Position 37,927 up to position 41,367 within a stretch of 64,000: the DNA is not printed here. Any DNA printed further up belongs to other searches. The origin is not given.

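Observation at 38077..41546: MerR regulator translationally coupled to a 1046-aa protein with SAP/HeH-like N-terminus, 250-aa polyacidic linker, single TM and giant TPR domain, directly upstream of flgS/flgR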

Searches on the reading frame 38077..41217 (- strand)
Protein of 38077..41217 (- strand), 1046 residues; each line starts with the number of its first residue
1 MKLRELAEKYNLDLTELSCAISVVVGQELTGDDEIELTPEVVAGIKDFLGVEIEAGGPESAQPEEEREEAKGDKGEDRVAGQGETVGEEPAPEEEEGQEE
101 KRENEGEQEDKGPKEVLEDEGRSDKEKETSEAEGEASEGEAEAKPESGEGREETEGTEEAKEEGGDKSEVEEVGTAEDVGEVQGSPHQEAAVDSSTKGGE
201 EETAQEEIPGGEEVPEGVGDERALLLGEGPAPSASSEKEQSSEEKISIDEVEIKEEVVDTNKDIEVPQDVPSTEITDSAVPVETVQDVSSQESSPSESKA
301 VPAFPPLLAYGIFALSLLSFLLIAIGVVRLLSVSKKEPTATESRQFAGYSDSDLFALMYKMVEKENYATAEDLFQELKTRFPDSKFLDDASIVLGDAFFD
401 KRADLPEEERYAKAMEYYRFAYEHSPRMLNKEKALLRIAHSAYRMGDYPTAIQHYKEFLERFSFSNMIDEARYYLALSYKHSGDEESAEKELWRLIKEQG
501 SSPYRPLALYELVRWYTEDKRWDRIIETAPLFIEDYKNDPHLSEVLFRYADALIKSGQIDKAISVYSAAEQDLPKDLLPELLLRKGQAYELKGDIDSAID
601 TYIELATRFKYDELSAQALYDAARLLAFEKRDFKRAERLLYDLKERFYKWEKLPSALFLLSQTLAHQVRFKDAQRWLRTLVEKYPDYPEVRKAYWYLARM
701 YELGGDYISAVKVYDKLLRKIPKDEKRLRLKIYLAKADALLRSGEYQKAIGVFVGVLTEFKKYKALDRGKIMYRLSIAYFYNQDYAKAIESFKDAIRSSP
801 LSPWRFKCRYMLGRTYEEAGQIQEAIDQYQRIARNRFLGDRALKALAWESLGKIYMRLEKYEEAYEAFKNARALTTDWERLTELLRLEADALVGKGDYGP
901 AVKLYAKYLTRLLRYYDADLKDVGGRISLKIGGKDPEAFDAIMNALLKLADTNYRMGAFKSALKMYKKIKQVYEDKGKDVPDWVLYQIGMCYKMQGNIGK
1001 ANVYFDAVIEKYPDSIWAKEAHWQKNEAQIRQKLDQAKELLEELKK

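Call 3: search_protein_families(library=pfam, proteins=[window:38077-41217:-], max_evalue=0.01)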
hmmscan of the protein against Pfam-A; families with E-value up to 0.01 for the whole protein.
window:38077-41217:- (1046 aa): 25 families
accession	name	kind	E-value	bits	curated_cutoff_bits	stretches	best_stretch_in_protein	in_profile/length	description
PF07719.23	TPR_2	-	3.9e-41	136.2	27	2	845-875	1-31/34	Tetratricopeptide repeat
PF13424.12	TPR_12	-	7.2e-36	122.7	30.1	5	771-832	5-71/77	Tetratricopeptide repeat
PF13428.12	TPR_14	-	2e-35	118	23.5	1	692-731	2-41/44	Tetratricopeptide repeat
PF13174.12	TPR_6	-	3e-35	118.9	26.3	1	984-1015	2-33/33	Tetratricopeptide repeat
PF13432.12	TPR_16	-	3.9e-31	107.5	32.7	5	810-872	1-58/65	Tetratricopeptide repeat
PF14559.12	TPR_19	-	5.6e-25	87.9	25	2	782-837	4-56/68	Tetratricopeptide repeat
PF00515.34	TPR_1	-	1.5e-21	75.7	27.8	1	845-871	1-27/34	Tetratricopeptide repeat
PF13181.12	TPR_8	-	7.6e-19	66.7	25.7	0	770-800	2-32/34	Tetratricopeptide repeat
PF12895.13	ANAPC3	-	1.7e-13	51.1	27.2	1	778-831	32-81/82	Anaphase-promoting complex, cyclosome, subunit 3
PF13525.12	YfiO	-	7.8e-13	49.1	25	1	409-486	19-96/203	Outer membrane lipoprotein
PF13176.12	TPR_7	-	1.3e-12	47.1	27.9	0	847-873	1-27/36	Tetratricopeptide repeat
PF13431.12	TPR_17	-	2e-10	40.5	24.4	0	796-826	6-33/34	Tetratricopeptide repeat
PF23914.1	TPR_CcmH_CycH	-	2.3e-09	37.7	42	0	845-877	50-82/158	Cytochrome c-type biogenesis protein H TPR domain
PF13414.12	TPR_11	-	3.4e-08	33.5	26.8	0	551-593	2-42/42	TPR repeat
PF25058.1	ARM_TT21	-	9.4e-08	32.6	27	0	507-572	58-123/155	Tetratricopeptide repeat protein 21 ARM repeat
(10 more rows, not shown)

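Call 4: search_protein_families(library=ncbifam, proteins=[window:38077-41217:-], max_evalue=0.01)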
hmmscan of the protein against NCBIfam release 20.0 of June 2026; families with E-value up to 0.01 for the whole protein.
window:38077-41217:- (1046 aa): 17 families
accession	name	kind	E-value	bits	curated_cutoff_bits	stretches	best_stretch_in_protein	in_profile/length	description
TIGR02795.1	tol_pal_ybgF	equivalog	3.5e-48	163.1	90.1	8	432-521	2-91/119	tol-pal system protein YbgF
TIGR03302.1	OM_YfiO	subfamily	1.1e-28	100.4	81.4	4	405-575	43-235/239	outer membrane protein assembly factor BamD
NF052312.1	T9SS_PorW_SprE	equivalog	2.2e-22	79.5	250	1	689-836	102-246/716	type IX secretion system periplasmic lipoprotein PorW/SprE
NF040959.1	MamA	equivalog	2.8e-22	79.1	200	3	692-874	38-202/204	magnetosome protein MamA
TIGR02917.1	PEP_TPR_lipo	equivalog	6.8e-22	77.2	312.2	2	727-911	598-765/899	XrtA/PEP-CTERM system TPR-repeat protein PrsT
TIGR02521.1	type_IV_pilW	equivalog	3e-13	49.9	154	1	761-831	23-90/234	type IV pilus biogenesis/stability protein PilW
NF052415.1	T3SS_chap_SctY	equivalog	1.8e-11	44.5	70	0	656-749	8-96/106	type III secretion apparatus assembly chaperone SctY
NF008757.0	PRK11788.1-5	equivalog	2.6e-10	40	363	1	440-693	77-321/388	lipopolysaccharide assembly protein LapB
NF008068.0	PRK10803.1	equivalog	1.2e-09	38.5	383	0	944-1024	181-259/263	cell division protein CpoB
TIGR02552.1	LcrH_SycD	equivalog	9.9e-09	35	104.8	0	773-883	22-124/136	SycD/LcrH family type III secretion system chaperone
NF002725.1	PRK02603.1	equivalog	1.3e-08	35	143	1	713-823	18-123/173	photosystem I assembly protein Ycf3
NF047507.1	TPR_BatC_Lepto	exception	4.7e-08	32.8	175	0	438-497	64-124/214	TPR repeat-containing protein BatC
NF052230.1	T9SS_PorE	exception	5.6e-08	31.5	600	1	733-834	21-119/648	PorE family type IX secretion system protein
NF033762.1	social_mot_Tgl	equivalog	5.5e-07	29.2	225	1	668-872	45-231/252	social motility TPR repeat lipoprotein Tgl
NF047481.1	lipo_LIC12587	subfamily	0.00024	20.5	200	1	707-793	36-118/213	LIC12587 family lipoprotein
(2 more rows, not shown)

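Call 5: find_homologous_proteins(query=window:38077-41217:-, max_evalue=1e-10)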
Query window:38077-41217:- (1046 aa): 7 proteins with E <= 1e-10 among 8000 candidates.
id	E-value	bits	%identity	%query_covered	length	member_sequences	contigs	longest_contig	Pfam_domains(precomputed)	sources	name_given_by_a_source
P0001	0.0e+0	2082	90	100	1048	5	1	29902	PF13431.13,PF09976.16,PF23914.2,PF13525.13,PF13414.13,PF25058.2,PF13176.13,PF13428.13,PF25064.2,PF14559.13,PF24575.2,PF26725.1,PF00515.35,PF12895.14,PF13424.13,PF21033.5,PF13432.13,PF13181.13,PF07719.24,PF13174.13,PF20308.5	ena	-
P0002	0.0e+0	1260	60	90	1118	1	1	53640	PF03704.24,PF09976.16,PF13414.13,PF13374.13,PF07721.21,PF24575.2,PF00515.35,PF13424.13,PF07719.24,PF13174.13,PF25063.1,PF14853.13,PF13431.13,PF23914.2,PF13525.13,PF25058.2,PF13176.13,PF13428.13,PF14559.13,PF25575.1,PF17874.8,PF12895.14,PF21033.5,PF13432.13,PF13181.13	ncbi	-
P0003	0.0e+0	1189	54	100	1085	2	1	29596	PF25063.1,PF13431.13,PF09976.16,PF13525.13,PF13414.13,PF25058.2,PF13176.13,PF13428.13,PF13374.13,PF14559.13,PF24575.2,PF17874.8,PF00515.35,PF12895.14,PF13424.13,PF13432.13,PF13181.13,PF07719.24,PF13174.13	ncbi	-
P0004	0.0e+0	1126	53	100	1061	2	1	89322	PF10602.16,PF09976.16,PF13414.13,PF21545.4,PF13374.13,PF07721.21,PF24575.2,PF00515.35,PF13424.13,PF07719.24,PF13174.13,PF20308.5,PF25063.1,PF13431.13,PF23914.2,PF13525.13,PF25058.2,PF13176.13,PF13428.13,PF14559.13,PF17874.8,PF12895.14,PF21033.5,PF13432.13,PF13181.13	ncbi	-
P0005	0.0e+0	1043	50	100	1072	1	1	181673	PF10602.16,PF09976.16,PF13525.13,PF13414.13,PF25058.2,PF21545.4,PF13176.13,PF13428.13,PF14559.13,PF24575.2,PF17874.8,PF00515.35,PF12895.14,PF13424.13,PF13432.13,PF13181.13,PF07719.24,PF13174.13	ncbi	-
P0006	1.4e-284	965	47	100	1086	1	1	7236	PF10602.16,PF09976.16,PF23914.2,PF13525.13,PF25058.2,PF13176.13,PF13428.13,PF14559.13,PF24575.2,PF00515.35,PF12895.14,PF13424.13,PF13432.13,PF13181.13,PF07719.24,PF13174.13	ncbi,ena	-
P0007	7.1e-276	937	47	100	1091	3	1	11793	PF10602.16,PF09976.16,PF23914.2,PF13525.13,PF25058.2,PF13176.13,PF13428.13,PF14559.13,PF24575.2,PF00515.35,PF12895.14,PF13424.13,PF13432.13,PF13181.13,PF07719.24,PF13174.13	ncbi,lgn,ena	-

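Call 8: find_encoding_contigs(protein=window:38077-41217:-, flank=10000, max_places=4)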
Protein window:38077-41217:- (1046 aa): no gene with exactly this product is on record in the collection.

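Call 9: find_encoding_contigs(protein=P0005, flank=10000, max_places=3)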
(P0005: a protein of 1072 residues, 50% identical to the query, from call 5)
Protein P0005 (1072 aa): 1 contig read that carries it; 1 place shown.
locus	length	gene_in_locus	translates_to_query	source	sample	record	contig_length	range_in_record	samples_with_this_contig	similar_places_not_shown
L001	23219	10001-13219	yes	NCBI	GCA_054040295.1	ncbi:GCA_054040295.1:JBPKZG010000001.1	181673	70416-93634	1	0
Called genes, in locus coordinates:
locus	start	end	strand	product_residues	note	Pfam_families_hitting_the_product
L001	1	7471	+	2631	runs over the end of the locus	PF20720:nSTAND3 (faint), PF13238:AAA_18 (faint), PF00004:AAA (weak), PF00005:ABC_tran (faint), PF01637:ATPase_2 (faint), PF13401:AAA_22 (weak), PF00004:AAA (weak), PF07724:AAA_2, +4 more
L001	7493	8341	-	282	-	PF05677:DUF818, PF06342:DUF1057 (weak), PF02230:Abhydrolase_2 (faint), PF12146:Hydrolase_4, PF00561:Abhydrolase_1, PF12697:Abhydrolase_6 (weak), PF00326:Peptidase_S9 (faint)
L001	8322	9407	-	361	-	PF03060:NMO, PF00478:IMPDH (weak)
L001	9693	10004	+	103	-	PF00376:MerR, PF13411:MerR_1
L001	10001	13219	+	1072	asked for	PF09976:TPR_21 (weak), PF13432:TPR_16 (weak), PF13525:YfiO, PF13174:TPR_6 (weak), PF13525:YfiO (weak), PF13424:TPR_12 (weak), PF00515:TPR_1 (weak), PF13424:TPR_12 (weak), +12 more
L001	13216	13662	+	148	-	PF05130:FlgN (weak)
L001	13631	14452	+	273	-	PF00512:HisKA, PF02518:HATPase_c, PF14501:HATPase_c_5 (weak)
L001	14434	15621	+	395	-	PF00072:Response_reg, PF00004:AAA (faint), PF00158:Sigma54_activat, PF14532:Sigma54_activ_2, PF07728:AAA_5, PF25601:AAA_lid_14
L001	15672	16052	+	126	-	PF00460:Flg_bb_rod (weak)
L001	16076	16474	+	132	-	PF00460:Flg_bb_rod (weak), PF06429:Flg_bbr_C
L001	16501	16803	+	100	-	PF02049:FliE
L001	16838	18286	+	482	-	PF01514:YscJ_FliF, PF08345:YscJ_FliF_C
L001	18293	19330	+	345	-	PF03448:MgtE_N (faint), PF14842:FliG_N, PF14841:FliG_M, PF14842:FliG_N (weak), PF01706:FliG_C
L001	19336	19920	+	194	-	PF02108:FliH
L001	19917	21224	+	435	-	PF02874:ATP-synt_ab_N, PF00006:ATP-synt_ab, PF18269:T3SS_ATPase_C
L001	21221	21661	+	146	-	PF02050:FliJ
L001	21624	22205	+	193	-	-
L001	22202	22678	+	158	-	PF01476:LysM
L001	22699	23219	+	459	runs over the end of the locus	PF02120:Flg_hook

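Call 10: find_related_loci(query=A1, collection=genome_contigs, flank=10000)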
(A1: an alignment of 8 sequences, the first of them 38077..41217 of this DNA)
Query A1 (1046 aa) in genome_contigs; peptide patterns used: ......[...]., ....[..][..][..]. (x = any residue, [..] = any of these).
99 stretches matched a pattern; 5 encode a relative of the query (tblastn E <= 1e-3); 5 distinct loci.
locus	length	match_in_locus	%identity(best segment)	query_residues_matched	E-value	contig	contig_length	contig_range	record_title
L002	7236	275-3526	47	1-1044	0e+0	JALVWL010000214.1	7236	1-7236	MAG: Candidatus Omnitrophota bacterium isolate M10_metabat2_scaf2bin.014 M10_NODE_6314_length_7236_cov_2.018990, whole g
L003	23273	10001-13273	47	1-1046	0e+0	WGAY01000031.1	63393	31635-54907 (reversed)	MAG: Candidatus Omnitrophota bacterium isolate S143_82 k151_243360, whole genome shotgun sequence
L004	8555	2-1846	65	431-1046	0e+0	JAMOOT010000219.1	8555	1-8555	MAG: Candidatus Omnitrophota bacterium isolate 4559-240_maxbin2_scaf2bin.121 4559-240_scaffold_4654_c1, whole genome sho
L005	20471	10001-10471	29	684-825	2e-5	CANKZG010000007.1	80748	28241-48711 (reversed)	uncultured Flavobacteriaceae bacterium isolate 3-347-G.fasta genome assembly, contig: NODE_7, whole genome shotgun seque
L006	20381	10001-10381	29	689-826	4e-5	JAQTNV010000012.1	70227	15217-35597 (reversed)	MAG: bacterium isolate STA_72 NODE_765_length_70227_cov_6.147090_Sandtown_A, whole genome shotgun sequence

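Call 27: find_encoding_contigs(protein=P0002, flank=10000, max_places=2)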
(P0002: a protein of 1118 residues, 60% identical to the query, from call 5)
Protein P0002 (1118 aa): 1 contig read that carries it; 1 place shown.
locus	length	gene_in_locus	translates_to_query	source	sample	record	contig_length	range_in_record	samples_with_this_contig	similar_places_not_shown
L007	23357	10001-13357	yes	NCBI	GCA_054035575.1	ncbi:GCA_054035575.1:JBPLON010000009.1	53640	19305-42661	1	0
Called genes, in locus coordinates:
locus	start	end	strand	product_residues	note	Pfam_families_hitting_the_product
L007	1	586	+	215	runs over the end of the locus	PF02107:FlgH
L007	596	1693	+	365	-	PF02119:FlgI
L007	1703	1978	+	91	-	PF10135:Rod-binding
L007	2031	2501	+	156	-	PF05130:FlgN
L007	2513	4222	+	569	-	PF00460:Flg_bb_rod (weak), PF22638:FlgK_D1, PF06429:Flg_bbr_C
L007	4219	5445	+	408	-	PF00669:Flagellin_N, PF07196:Flagellin_IN (weak), PF00700:Flagellin_C (weak)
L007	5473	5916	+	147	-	PF02623:FliW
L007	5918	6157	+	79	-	PF02599:CsrA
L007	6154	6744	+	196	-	PF00702:Hydrolase (faint), PF12710:HAD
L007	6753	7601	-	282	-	PF05677:DUF818 (weak), PF12146:Hydrolase_4, PF00561:Abhydrolase_1, PF12697:Abhydrolase_6 (weak), PF00326:Peptidase_S9 (weak)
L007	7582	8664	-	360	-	PF00478:IMPDH (faint), PF03060:NMO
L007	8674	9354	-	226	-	PF06790:UPF0259, PF25231:DUF7847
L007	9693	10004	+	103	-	PF13411:MerR_1, PF00376:MerR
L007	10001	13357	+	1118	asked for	PF13525:YfiO (weak), PF13432:TPR_16 (weak), PF13432:TPR_16 (weak), PF25063:ARM_TT21_C (weak), PF13424:TPR_12 (weak), PF13432:TPR_16 (weak), PF13424:TPR_12 (weak), PF13174:TPR_6, +21 more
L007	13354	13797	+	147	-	-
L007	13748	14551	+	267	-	PF00512:HisKA, PF02518:HATPase_c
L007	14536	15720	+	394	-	PF00072:Response_reg, PF00158:Sigma54_activat, PF14532:Sigma54_activ_2, PF07728:AAA_5, PF25601:AAA_lid_14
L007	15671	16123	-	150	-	-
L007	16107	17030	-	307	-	-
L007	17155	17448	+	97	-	PF02049:FliE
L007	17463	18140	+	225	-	PF03099:BPL_LplA_LipB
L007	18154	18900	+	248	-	PF20260:PUA_4, PF04452:Methyltrans_RNA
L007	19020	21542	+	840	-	PF00873:ACR_tran (faint), PF03176:MMPL, PF02460:Patched, PF12349:Sterol-sensing, PF03176:MMPL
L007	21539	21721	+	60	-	PF11127:YgaP-like_TM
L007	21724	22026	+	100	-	PF12840:HTH_20, PF01022:HTH_5, PF09339:HTH_IclR (faint)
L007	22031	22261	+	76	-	PF09723:Zn_ribbon_8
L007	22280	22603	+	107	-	PF00085:Thioredoxin, PF14595:Thioredoxin_9 (weak), PF13098:Thioredoxin_2, PF13905:Thioredoxin_8 (weak)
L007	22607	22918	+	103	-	PF00226:DnaJ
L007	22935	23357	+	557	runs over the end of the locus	PF17764:PriA_3primeBD, PF18074:PriA_C (weak)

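Call 28: find_encoding_contigs(protein=P0004, flank=10000, max_places=2)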
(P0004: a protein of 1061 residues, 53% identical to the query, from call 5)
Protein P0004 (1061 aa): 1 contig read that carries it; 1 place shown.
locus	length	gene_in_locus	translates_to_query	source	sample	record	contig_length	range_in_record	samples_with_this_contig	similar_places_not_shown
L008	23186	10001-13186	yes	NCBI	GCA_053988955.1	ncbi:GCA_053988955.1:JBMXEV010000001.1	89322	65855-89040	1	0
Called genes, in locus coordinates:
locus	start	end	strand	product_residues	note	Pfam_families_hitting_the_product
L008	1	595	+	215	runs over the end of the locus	PF02107:FlgH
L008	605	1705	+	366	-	PF02119:FlgI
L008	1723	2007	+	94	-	PF10135:Rod-binding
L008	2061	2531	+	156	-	PF05130:FlgN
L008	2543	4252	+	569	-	PF00460:Flg_bb_rod, PF22638:FlgK_D1, PF06429:Flg_bbr_C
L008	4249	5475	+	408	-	PF00669:Flagellin_N, PF07196:Flagellin_IN (weak)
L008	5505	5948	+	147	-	PF02623:FliW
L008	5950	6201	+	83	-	PF02599:CsrA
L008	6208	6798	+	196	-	PF12710:HAD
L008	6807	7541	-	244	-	PF05677:DUF818 (weak), PF00561:Abhydrolase_1, PF12146:Hydrolase_4, PF20408:Abhydrolase_11 (faint), PF00326:Peptidase_S9 (weak)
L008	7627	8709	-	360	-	PF03060:NMO, PF00977:His_biosynth (faint), PF00478:IMPDH (weak)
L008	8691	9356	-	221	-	PF06790:UPF0259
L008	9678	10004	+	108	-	PF13411:MerR_1, PF00376:MerR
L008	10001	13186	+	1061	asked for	PF07721:TPR_4 (faint), PF09976:TPR_21 (faint), PF13424:TPR_12 (weak), PF13432:TPR_16 (weak), PF25063:ARM_TT21_C, PF07719:TPR_2 (weak), PF13424:TPR_12 (weak), PF13174:TPR_6 (weak), +18 more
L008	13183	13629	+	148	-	-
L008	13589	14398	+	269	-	PF00512:HisKA, PF02518:HATPase_c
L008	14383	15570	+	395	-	PF00072:Response_reg, PF00158:Sigma54_activat, PF14532:Sigma54_activ_2, PF07728:AAA_5 (weak), PF25601:AAA_lid_14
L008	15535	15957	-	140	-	-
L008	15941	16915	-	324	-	-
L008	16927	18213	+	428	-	PF00919:UPF0004, PF04055:Radical_SAM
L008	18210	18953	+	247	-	PF00849:PseudoU_synth_2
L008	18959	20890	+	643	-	PF14814:UB2H (weak), PF17757:UvrB_inter, PF02559:CarD_TRCF_RID, PF00270:DEAD, PF04851:ResIII, PF00271:Helicase_C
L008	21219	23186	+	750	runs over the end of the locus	?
